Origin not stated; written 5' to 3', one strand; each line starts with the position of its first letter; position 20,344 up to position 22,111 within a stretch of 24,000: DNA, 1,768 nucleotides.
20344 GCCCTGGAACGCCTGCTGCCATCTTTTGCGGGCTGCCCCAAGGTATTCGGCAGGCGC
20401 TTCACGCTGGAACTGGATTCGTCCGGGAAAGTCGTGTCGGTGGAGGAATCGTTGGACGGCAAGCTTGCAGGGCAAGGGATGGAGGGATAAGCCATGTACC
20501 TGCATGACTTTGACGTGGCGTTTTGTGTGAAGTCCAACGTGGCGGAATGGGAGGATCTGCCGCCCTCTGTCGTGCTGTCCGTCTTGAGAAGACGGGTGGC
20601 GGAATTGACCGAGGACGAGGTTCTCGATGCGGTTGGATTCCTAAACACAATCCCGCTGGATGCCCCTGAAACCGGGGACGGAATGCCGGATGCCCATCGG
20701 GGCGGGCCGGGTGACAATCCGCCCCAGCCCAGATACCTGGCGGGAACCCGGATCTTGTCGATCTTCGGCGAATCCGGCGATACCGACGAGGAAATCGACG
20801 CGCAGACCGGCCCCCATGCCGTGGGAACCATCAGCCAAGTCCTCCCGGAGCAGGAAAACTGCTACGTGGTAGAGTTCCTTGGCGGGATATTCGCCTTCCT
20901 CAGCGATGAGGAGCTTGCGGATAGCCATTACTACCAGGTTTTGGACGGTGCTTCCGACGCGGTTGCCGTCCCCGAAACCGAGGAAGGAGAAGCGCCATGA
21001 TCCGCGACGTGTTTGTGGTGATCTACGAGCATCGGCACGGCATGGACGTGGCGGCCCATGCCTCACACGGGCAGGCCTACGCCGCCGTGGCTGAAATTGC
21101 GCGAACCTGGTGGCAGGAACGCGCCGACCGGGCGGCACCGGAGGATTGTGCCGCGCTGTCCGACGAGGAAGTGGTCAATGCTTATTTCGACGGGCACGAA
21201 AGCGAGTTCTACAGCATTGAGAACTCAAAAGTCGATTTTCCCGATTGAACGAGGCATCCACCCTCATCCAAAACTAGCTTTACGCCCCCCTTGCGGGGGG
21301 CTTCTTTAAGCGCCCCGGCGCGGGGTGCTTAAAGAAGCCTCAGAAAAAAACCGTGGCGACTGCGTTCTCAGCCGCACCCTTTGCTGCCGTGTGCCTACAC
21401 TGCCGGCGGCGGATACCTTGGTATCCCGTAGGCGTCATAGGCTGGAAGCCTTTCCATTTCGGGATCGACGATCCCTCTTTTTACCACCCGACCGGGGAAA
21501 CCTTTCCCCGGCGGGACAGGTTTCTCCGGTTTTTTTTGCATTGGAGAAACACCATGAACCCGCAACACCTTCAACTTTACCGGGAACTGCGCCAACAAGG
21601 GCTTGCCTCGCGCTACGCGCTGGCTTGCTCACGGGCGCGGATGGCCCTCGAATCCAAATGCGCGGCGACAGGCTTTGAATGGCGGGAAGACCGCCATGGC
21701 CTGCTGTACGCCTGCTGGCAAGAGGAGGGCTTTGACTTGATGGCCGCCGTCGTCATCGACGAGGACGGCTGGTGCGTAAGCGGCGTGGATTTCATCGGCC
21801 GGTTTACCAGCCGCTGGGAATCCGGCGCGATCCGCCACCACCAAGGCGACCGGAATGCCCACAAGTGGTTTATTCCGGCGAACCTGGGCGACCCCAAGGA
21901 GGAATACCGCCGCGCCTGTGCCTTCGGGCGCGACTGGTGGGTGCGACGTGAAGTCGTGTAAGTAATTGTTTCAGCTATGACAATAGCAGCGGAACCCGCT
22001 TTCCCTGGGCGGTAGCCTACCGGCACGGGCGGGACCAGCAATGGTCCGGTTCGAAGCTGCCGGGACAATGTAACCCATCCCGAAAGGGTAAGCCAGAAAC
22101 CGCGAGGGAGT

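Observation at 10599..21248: Unidirectional block with the hallmarks of a conjugative leading/establishment region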

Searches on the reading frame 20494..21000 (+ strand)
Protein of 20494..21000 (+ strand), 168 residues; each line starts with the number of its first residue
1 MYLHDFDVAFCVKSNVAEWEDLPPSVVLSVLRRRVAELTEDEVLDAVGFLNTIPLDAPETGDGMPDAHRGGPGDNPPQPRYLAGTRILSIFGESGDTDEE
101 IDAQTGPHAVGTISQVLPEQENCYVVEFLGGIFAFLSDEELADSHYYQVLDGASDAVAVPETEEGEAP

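Call 8: search_protein_families(library=pfam, proteins=[window:20494-21000:+], max_evalue=0.01)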
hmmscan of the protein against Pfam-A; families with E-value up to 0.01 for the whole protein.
window:20494-21000:+ (168 aa): 0 families

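Call 57: search_protein_families(library=phrogs, proteins=[window:20494-21000:+], max_evalue=0.01)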
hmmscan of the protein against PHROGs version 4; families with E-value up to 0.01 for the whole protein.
window:20494-21000:+ (168 aa): 0 families

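Call 61: find_homologous_proteins(query=window:20494-21000:+, max_evalue=0.001)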
Query window:20494-21000:+ (168 aa): 19 proteins with E <= 0.001 among 217 candidates.
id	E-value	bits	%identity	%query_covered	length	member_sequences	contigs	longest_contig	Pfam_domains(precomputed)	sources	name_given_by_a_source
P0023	1.3e-107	375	100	100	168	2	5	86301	-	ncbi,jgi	-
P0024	1.2e-94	333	89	100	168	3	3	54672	-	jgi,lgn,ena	-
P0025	6.2e-89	314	84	100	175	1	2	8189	-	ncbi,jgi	-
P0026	3.3e-84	299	68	92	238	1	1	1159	-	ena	-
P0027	5.9e-82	292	64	92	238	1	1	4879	-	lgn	-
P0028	1.4e-80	287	64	91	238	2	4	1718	-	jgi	-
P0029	6.0e-74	266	58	91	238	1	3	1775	-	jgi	-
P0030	6.5e-63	230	70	95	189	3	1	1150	-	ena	-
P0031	1.7e-61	225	68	95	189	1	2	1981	-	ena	-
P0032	1.8e-60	222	68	95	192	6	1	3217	-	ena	-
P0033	2.0e-60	222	68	94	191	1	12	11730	-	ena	-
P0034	5.7e-60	220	68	95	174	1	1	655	-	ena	-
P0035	4.2e-59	217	66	95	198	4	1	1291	-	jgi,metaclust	metaclust:\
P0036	1.7e-56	209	66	95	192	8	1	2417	-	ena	-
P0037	1.6e-53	199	60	96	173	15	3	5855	-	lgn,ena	-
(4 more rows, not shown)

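Call 80: predict_structure(alignment_id=A9)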
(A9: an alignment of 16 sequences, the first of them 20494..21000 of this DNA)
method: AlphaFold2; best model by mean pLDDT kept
length: 168 residues; sequences in the alignment: 16
mean_pLDDT: 60.1   pTM: 0.45
mean pLDDT of the five models: 60.1, 53.2, 48.6, 34.1, 33.4
residues with pLDDT >= 90: 5; 70-90: 67; 50-70: 30; < 50: 66
segments of 3 or more residues with pLDDT < 50: 1-13, 40-74, 152-168
pLDDT, mean of each block of 10 residues (from residue 1): 39 52 60 54 40 33 33 59 88 75 79 84 83 84 84 37 32
secondary structure, 60 per line:
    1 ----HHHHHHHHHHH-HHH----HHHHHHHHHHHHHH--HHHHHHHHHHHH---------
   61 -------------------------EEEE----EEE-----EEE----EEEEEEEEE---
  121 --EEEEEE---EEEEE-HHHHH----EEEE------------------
elements in order: H5-15 H24-37 H40-51 E86-89 E94-96 E102-104 E109-117 E123-128 E132-136 H138-142 E147-150

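Call 89: fold_search(model_id=the predicted structure, library=pdb)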
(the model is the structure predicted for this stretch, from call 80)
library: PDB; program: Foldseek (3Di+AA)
matches with E <= 10: 635; with E <= 0.001: 0
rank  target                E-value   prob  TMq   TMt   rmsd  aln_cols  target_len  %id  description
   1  6c4s_A                1.5e-02  0.99  0.25  0.47  12.8        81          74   16  Human cSrc SH3 Domain in complex with Choline Kinase fragment 60-69 (released 2019-01-23)
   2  2ed0_MODEL_1_A        1.5e-02  0.98  0.25  0.45  12.8        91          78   19  Solution structure of the SH3 domain of Abl interactor 2 (Abelson interactor 2) (released 2008-02-26)
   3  1k9a_B                2.3e-02  1.00  0.27  0.12   4.6        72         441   17  Crystal structure analysis of full-length carboxyl-terminal Src kinase at 2.5 A resolution (released 2002-03-20)
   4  1wx6_MODEL_1_A        2.6e-02  0.98  0.28  0.47  14.4       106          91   15  Solution structure of the SH3 domain of the human cytoplasmic protein NCK2 (released 2005-07-20)
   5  2e5k_MODEL_1_A        2.6e-02  0.96  0.26  0.41  14.5       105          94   14  Solution structure of SH3 domain in Suppressor of T-cell receptor signaling 1 (released 2007-06-26)
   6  4rtz_A                3.1e-02  0.99  0.26  0.57   4.5        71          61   13  Crystal structure of the c-Src-SH3 domain in complex with the high affinity peptide VSL12 (released 2015-10-28)
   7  8h43_B                3.3e-02  1.00  0.23  0.62   6.4        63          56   17  Crystal structure of PHF1 Tudor domain in complex with hit 1 (released 2023-10-18)
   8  6xvm_C                3.3e-02  0.99  0.25  0.56   4.5        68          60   15  Crystal structure of c-Src SH3 domain without ATCUN motif: monomer 2 (released 2020-04-22)
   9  7jt9                  3.3e-02  0.98  0.25  0.48   5.1        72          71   11  Fgr SH3 domain crystal structure (released 2022-01-26)
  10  2heq_MODEL_1_A        3.7e-02  0.98  0.28  0.50  10.9        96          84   17  NMR Structure of Bacillus subtilis protein YorP, Northeast Structural Genomics Target SR399. (released 2006-08-15)
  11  7a2m_B                3.7e-02  0.98  0.24  0.53   4.6        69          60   12  Crystal structure of the Fyn SH3 domain A95S-D99T mutant in C21 space group (released 2021-08-25)
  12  7a35_A                3.9e-02  0.99  0.25  0.57   4.6        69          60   13  Crystal structure of the c-Src SH3 domain mutant V111L-N113S-T114S at pH 7.0 (released 2021-08-25)
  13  4qt7_A                4.4e-02  0.98  0.25  0.55   4.8        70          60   11  Crystal structure of the c-Src SH3 domain in complex with a peptide from the Hepatitis C virus NS5A-protein (released 2014-12-24)
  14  5nxj_A                4.4e-02  0.92  0.22  0.46   4.7        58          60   12  SH3 domain from Mouse cortactin (P 1 21 1 crystal form) (released 2018-05-30)
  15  2yt6_MODEL_1_A        4.7e-02  0.89  0.25  0.36  18.3       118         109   12  Solution structure of the SH3_1 domain of Yamaguchi sarcoma viral (v-yes) oncogene homolog 1 (released 2008-04-08)
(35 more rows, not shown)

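Call 94: search_protein_families(library=padloc, proteins=[window:20494-21000:+], max_evalue=0.001)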
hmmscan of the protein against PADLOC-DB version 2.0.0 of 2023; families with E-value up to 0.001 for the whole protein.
window:20494-21000:+ (168 aa): 0 families

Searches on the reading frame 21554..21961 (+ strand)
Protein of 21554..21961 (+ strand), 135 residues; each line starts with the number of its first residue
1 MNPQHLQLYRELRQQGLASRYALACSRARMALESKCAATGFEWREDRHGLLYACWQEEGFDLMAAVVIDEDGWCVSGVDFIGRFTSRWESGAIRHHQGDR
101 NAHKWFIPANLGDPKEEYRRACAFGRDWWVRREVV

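Call 9: search_protein_families(library=pfam, proteins=[window:21554-21961:+], max_evalue=0.01)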
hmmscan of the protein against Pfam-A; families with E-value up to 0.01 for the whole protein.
window:21554-21961:+ (135 aa): 0 families

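Call 16: search_protein_families(library=ncbifam, proteins=[window:21554-21961:+], max_evalue=0.001)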
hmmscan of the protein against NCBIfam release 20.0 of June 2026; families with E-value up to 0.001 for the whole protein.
window:21554-21961:+ (135 aa): 0 families

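Call 21: find_encoding_contigs(protein=window:21554-21961:+, flank=10000, max_places=4)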
Protein window:21554-21961:+ (135 aa): 9 contigs read that carry it; 4 places shown.
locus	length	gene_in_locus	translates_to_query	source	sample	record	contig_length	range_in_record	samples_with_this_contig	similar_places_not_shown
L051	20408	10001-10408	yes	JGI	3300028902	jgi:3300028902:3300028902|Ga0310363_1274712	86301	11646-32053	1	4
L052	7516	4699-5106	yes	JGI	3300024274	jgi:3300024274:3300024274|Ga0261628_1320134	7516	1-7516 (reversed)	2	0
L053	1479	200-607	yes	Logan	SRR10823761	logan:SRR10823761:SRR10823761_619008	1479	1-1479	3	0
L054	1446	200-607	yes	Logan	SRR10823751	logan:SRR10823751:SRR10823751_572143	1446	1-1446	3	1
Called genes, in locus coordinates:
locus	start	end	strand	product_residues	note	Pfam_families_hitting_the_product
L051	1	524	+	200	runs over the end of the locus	PF11679:DUF3275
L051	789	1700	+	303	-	-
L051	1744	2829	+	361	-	PF08273:Zn_Ribbon_Prim, PF23639:DUF7146, PF13362:Toprim_3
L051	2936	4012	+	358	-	PF21781:DUF6876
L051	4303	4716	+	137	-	PF24720:DUF7673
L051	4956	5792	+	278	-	PF06067:DUF932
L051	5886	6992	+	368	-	PF19587:DUF6094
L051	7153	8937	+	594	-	PF13589:HATPase_c_3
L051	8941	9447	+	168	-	-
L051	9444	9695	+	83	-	-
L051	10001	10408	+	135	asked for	-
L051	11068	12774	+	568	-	PF13655:RVT_N, PF00078:RVT_1, PF08388:GIIM, PF01844:HNH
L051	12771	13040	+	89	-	-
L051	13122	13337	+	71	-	-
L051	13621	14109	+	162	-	PF04002:RadC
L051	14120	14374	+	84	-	-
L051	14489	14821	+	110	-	-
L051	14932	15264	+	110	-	-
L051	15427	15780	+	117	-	-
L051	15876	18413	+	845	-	PF00176:SNF2-rel_dom (weak), PF00270:DEAD (faint), PF04851:ResIII (weak), PF00271:Helicase_C (weak)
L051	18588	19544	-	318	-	PF04754:Transposase_31, PF14261:DUF4351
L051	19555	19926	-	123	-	-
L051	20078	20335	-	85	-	PF02604:PhdYeFM_antitox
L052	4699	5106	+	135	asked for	-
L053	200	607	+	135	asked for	-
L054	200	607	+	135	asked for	-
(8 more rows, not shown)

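Call 57: search_protein_families(library=phrogs, proteins=[window:21554-21961:+], max_evalue=0.01)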
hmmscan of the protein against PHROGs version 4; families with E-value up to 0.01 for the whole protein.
window:21554-21961:+ (135 aa): 0 families

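Call 94: search_protein_families(library=padloc, proteins=[L051:15876-18413:+], max_evalue=0.001)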
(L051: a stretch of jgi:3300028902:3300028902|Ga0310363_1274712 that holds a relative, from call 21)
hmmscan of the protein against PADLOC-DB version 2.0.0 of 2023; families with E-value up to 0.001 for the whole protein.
L051:15876-18413:+ (845 aa): 25 families
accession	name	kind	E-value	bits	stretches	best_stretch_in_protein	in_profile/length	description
PDLC02623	DrmD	-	5e-16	55.6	1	670-822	515-666/1040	DrmD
PDLC00633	ZorD1|ZorD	-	3.2e-14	50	2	579-790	666-852/908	"SWI2/SNF2 helicase, Mrr-like nuclease"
PDLC02500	BrxHI|BrxHII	-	1.1e-10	38.7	1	672-815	470-608/933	BrxHI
PDLC00628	ZorD1|ZorD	-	2.8e-10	36.5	1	675-791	827-942/1171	"SWI2/SNF2 helicase, Mrr-like nuclease"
PDLC02845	DpdE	-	3.5e-09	33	1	670-826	1130-1284/1293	DpdE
PDLC00627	ZorD1|ZorD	-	6.9e-09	32.2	1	134-225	448-557/1006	"SWI2/SNF2 helicase, Mrr-like nuclease"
PDLC02852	DpdE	-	1.3e-08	31.3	1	164-209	483-528/905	DpdE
PDLC02627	DrmD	-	1.9e-08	31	0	158-208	316-365/748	DrmD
PDLC02850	DpdE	-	3e-08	30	1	669-811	1098-1237/1282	DpdE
PDLC02842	DpdE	-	5.7e-08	28.9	0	580-793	929-1128/1176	DpdE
PDLC02849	DpdE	-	1e-07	28.6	0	657-813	675-830/857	DpdE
PDLC00634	ZorD1|ZorD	-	2.1e-07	27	0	130-213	484-570/1208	"SWI2/SNF2 helicase, Mrr-like nuclease"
PDLC04556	PDC-M27C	-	2.8e-07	27.3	1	145-209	40-104/892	-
PDLC00631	ZorD1|ZorD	-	4.7e-07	26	1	676-790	765-878/1071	"SWI2/SNF2 helicase, Mrr-like nuclease"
PDLC02504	BrxHI|BrxHII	-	1.3e-06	24.7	1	683-838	485-638/971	BrxHII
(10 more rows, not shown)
